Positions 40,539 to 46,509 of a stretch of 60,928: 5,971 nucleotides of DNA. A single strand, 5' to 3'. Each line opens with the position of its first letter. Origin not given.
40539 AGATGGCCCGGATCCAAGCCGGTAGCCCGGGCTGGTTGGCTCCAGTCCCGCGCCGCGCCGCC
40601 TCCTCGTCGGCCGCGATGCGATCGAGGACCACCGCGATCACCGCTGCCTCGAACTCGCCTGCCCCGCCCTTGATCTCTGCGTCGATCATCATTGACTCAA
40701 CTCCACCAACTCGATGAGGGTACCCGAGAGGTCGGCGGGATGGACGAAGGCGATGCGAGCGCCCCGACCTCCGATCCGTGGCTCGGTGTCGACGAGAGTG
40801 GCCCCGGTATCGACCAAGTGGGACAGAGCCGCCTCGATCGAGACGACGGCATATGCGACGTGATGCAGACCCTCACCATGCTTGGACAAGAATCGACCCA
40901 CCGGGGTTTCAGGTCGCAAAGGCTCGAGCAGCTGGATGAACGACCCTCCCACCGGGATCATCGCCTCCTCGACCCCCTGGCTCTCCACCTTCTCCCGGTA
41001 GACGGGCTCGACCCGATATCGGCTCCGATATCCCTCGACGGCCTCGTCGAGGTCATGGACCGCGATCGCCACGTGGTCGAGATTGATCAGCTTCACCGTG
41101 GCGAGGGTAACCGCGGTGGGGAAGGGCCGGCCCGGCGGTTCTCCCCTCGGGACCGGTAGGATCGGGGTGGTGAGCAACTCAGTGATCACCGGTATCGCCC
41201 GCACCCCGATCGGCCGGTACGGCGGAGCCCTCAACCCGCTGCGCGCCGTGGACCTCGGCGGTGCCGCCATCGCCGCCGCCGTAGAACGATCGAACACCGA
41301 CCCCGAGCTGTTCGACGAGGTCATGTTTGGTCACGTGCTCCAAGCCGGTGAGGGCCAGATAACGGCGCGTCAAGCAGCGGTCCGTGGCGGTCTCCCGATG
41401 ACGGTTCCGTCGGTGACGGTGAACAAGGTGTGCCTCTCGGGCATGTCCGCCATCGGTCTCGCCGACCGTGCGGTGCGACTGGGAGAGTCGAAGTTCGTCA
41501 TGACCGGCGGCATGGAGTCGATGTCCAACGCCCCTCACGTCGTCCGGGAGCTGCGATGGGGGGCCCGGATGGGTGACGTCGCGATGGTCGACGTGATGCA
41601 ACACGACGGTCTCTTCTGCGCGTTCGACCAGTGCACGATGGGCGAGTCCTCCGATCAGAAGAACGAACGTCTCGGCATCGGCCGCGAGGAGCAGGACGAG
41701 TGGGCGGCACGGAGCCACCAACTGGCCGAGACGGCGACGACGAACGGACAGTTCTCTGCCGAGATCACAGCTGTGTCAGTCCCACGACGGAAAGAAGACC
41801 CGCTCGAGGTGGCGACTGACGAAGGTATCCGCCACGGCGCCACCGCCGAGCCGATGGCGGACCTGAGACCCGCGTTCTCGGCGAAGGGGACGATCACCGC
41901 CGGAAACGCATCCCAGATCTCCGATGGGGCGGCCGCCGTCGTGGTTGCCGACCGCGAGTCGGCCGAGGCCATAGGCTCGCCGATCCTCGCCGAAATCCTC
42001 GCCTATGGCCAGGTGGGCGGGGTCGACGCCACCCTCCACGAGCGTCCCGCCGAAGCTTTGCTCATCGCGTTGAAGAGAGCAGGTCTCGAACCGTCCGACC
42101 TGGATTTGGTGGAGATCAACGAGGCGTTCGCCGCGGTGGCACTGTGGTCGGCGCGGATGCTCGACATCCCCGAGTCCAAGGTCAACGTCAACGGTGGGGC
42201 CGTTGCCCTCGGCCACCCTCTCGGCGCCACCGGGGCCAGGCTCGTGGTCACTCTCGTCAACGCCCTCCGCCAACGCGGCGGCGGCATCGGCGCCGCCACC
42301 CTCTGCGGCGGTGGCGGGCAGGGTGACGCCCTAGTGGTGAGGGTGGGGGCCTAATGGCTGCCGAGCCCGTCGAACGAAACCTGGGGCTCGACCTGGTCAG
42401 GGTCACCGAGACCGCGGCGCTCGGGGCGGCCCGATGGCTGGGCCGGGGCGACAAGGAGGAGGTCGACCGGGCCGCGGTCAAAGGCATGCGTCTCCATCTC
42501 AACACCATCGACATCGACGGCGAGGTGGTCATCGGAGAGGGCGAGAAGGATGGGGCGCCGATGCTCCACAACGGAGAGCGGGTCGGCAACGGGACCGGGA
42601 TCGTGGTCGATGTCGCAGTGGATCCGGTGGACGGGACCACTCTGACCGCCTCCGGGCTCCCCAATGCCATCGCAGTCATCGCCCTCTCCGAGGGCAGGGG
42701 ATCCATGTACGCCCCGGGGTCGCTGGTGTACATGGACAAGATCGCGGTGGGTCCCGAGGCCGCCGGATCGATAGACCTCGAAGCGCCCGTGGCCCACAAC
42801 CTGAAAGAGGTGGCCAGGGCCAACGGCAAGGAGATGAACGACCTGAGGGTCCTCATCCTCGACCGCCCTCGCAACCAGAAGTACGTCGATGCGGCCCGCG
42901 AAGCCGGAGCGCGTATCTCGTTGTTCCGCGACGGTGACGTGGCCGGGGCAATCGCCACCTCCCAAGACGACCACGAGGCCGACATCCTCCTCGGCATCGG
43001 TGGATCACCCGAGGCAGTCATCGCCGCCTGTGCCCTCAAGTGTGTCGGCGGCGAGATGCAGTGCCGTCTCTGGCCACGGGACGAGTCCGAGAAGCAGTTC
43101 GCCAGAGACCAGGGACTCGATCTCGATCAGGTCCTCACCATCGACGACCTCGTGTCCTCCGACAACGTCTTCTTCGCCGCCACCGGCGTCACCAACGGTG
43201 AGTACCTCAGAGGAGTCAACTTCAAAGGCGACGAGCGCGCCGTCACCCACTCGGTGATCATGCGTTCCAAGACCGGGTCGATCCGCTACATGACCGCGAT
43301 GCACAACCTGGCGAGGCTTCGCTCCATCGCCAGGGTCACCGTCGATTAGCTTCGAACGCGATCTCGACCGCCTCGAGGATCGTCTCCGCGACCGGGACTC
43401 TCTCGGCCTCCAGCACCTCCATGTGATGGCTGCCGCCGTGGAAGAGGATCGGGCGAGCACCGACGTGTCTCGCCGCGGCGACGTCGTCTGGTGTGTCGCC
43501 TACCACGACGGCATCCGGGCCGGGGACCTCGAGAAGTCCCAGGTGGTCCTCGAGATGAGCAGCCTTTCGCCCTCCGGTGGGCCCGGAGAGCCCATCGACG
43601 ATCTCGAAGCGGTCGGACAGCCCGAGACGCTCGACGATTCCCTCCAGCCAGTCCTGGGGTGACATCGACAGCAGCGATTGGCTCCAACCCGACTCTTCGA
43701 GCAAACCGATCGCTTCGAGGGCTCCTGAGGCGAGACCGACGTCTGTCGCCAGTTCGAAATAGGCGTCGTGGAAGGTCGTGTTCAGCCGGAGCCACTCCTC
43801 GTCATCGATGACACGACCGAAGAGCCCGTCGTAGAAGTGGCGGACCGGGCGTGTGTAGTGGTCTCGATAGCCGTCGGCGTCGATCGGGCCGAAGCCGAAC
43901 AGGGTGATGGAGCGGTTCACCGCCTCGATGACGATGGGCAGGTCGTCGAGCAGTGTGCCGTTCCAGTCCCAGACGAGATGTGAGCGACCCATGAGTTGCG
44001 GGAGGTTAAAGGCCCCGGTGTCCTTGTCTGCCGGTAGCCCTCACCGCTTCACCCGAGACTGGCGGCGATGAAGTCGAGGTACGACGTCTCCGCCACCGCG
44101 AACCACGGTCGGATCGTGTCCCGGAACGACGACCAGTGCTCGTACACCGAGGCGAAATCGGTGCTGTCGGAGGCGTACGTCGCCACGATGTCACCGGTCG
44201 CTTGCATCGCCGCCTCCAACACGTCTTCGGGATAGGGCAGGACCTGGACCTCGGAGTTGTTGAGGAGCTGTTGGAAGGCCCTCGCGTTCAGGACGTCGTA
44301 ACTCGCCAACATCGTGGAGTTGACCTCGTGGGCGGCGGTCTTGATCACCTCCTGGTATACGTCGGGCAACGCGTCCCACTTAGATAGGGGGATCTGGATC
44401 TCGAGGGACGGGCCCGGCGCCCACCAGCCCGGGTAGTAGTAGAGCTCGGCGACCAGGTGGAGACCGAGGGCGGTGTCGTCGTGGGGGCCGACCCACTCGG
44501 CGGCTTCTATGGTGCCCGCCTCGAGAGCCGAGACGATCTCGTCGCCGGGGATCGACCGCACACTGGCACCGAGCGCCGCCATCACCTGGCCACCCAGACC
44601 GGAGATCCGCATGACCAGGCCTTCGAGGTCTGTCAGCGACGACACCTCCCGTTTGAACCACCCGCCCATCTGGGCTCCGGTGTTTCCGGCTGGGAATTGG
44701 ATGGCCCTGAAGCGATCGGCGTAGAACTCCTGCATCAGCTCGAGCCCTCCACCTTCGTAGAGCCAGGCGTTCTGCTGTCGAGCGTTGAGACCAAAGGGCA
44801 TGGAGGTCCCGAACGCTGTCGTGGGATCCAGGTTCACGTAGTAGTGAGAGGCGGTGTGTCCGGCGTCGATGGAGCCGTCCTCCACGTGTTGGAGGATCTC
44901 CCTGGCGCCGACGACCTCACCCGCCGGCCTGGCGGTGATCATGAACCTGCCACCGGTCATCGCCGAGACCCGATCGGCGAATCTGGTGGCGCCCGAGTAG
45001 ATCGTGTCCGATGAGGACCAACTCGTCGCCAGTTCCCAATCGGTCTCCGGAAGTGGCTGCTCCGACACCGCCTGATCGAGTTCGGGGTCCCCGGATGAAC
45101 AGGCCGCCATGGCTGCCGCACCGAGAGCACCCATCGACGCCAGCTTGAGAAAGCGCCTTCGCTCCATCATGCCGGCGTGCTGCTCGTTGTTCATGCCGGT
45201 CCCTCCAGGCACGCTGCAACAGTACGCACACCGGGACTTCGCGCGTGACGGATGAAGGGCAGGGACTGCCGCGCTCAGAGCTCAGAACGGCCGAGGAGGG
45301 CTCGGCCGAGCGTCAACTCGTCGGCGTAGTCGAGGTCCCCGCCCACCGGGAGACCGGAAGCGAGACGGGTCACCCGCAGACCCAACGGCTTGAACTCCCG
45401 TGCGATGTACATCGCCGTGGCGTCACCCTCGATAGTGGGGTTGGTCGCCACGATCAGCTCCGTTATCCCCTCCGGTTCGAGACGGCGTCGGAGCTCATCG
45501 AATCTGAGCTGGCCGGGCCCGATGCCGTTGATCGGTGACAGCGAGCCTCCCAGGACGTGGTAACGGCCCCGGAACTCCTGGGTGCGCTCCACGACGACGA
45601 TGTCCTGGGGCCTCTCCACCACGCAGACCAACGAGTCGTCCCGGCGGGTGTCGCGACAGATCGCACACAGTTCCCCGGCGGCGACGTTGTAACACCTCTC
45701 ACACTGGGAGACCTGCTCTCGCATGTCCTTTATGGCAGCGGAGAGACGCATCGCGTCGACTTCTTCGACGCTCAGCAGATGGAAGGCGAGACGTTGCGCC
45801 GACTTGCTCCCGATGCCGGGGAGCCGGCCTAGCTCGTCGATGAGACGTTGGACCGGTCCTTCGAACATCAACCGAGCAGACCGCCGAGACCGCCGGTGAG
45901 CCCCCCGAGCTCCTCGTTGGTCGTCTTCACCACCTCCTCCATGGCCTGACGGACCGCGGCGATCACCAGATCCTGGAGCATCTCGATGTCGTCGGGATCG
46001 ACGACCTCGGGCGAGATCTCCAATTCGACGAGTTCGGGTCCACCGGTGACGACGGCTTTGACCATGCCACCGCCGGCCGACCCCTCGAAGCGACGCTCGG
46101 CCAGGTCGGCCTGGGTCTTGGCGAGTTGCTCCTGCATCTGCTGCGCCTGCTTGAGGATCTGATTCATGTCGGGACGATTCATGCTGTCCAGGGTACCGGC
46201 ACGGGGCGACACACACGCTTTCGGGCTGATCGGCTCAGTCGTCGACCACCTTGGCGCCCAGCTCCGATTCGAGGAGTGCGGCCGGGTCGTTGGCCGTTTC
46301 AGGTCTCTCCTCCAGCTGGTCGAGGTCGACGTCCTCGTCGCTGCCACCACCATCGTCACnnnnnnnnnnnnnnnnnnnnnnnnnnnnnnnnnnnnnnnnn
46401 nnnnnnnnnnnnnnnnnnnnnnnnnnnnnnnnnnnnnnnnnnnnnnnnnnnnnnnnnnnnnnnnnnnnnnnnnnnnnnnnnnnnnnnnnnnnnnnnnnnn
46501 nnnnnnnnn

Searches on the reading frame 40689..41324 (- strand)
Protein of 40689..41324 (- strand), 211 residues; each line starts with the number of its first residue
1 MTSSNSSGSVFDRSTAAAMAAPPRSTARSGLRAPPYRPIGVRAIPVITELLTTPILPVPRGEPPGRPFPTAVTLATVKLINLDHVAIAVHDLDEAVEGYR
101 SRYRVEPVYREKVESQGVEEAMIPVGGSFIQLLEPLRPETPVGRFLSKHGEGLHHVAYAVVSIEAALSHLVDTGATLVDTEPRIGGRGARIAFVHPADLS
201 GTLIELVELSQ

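Call 90: search_protein_families(library=pfam, proteins=[window:40689-41324:-], max_evalue=0.00001)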
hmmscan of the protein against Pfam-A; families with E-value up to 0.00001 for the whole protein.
window:40689-41324:- (211 aa): 3 families
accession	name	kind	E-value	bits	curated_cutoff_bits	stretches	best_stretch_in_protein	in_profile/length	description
PF13669.12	Glyoxalase_4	-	2.1e-20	73.5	27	1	83-193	1-109/109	Glyoxalase/Bleomycin resistance protein/Dioxygenase superfamily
PF13468.12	Glyoxalase_3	-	3e-10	40.9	25.1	1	82-196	1-120/176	Glyoxalase-like domain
PF00903.31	Glyoxalase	-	2.2e-08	34.9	20.6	1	82-206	2-121/121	Glyoxalase/Bleomycin resistance protein/Dioxygenase superfamily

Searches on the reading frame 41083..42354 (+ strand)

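Call 90: search_protein_families(library=pfam, proteins=[window:41083-42354:+], max_evalue=0.00001)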
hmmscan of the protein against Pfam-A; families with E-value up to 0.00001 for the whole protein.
window:41083-42354:+ (423 aa): 2 families
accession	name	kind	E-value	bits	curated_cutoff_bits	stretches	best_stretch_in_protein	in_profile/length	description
PF00108.29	Thiolase_N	-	3.7e-87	292.4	26.4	1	34-291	2-259/260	Thiolase, N-terminal domain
PF02803.24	Thiolase_C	-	3.4e-43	146.6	27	1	301-420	3-122/123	Thiolase, C-terminal domain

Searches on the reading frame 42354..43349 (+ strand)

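Call 90: search_protein_families(library=pfam, proteins=[window:42354-43349:+], max_evalue=0.00001)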
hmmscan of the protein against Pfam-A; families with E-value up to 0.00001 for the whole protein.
window:42354-43349:+ (331 aa): 1 family
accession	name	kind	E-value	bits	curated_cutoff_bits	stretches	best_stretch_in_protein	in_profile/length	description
PF03320.18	FBPase_glpX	-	4.3e-133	443.4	27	1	8-317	1-307/307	Bacterial fructose-1,6-bisphosphatase, glpX-encoded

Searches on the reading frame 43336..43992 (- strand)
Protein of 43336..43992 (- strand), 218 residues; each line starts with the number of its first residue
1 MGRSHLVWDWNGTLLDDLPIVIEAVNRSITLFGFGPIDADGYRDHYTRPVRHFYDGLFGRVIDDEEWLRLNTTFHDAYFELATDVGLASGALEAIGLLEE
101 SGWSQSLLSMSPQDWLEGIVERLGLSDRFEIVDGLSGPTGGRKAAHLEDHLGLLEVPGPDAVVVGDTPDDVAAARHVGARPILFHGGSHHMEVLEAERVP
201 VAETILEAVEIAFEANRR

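Call 90: search_protein_families(library=pfam, proteins=[window:43336-43992:-], max_evalue=0.00001)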
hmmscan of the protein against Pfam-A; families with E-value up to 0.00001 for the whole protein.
window:43336-43992:- (218 aa): 4 families
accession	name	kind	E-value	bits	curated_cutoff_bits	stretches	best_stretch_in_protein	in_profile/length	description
PF00702.32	Hydrolase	-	4.4e-13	50.5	26.4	1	6-178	4-191/191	haloacid dehalogenase-like hydrolase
PF13419.12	HAD_2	-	2.9e-11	44.3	23.8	1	7-182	2-176/178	Haloacid dehalogenase-like hydrolase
PF13242.12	Hydrolase_like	-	2.7e-08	34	22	1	146-207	9-74/75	HAD-hyrolase-like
PF12710.13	HAD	-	4.8e-08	34.1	27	1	7-175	2-189/189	haloacid dehalogenase-like hydrolase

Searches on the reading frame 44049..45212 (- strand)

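Call 90: search_protein_families(library=pfam, proteins=[window:44049-45212:-], max_evalue=0.00001)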
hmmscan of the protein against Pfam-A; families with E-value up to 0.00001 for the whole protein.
window:44049-45212:- (387 aa): 1 family
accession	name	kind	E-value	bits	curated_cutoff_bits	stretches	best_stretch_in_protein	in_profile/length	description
PF03480.18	DctP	-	1.9e-53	182.1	23.4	1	62-347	2-284/286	Bacterial extracellular solute-binding protein, family 7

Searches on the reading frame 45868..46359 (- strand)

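Call 90: search_protein_families(library=pfam, proteins=[window:45868-46359:-], max_evalue=0.00001)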
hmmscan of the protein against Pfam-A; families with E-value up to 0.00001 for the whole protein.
window:45868-46359:- (163 aa): 1 family
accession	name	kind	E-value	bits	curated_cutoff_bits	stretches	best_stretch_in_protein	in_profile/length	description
PF02575.21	YbaB_DNA_bd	-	6.1e-33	113.3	25.5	1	69-158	1-90/91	YbaB/EbfC DNA-binding family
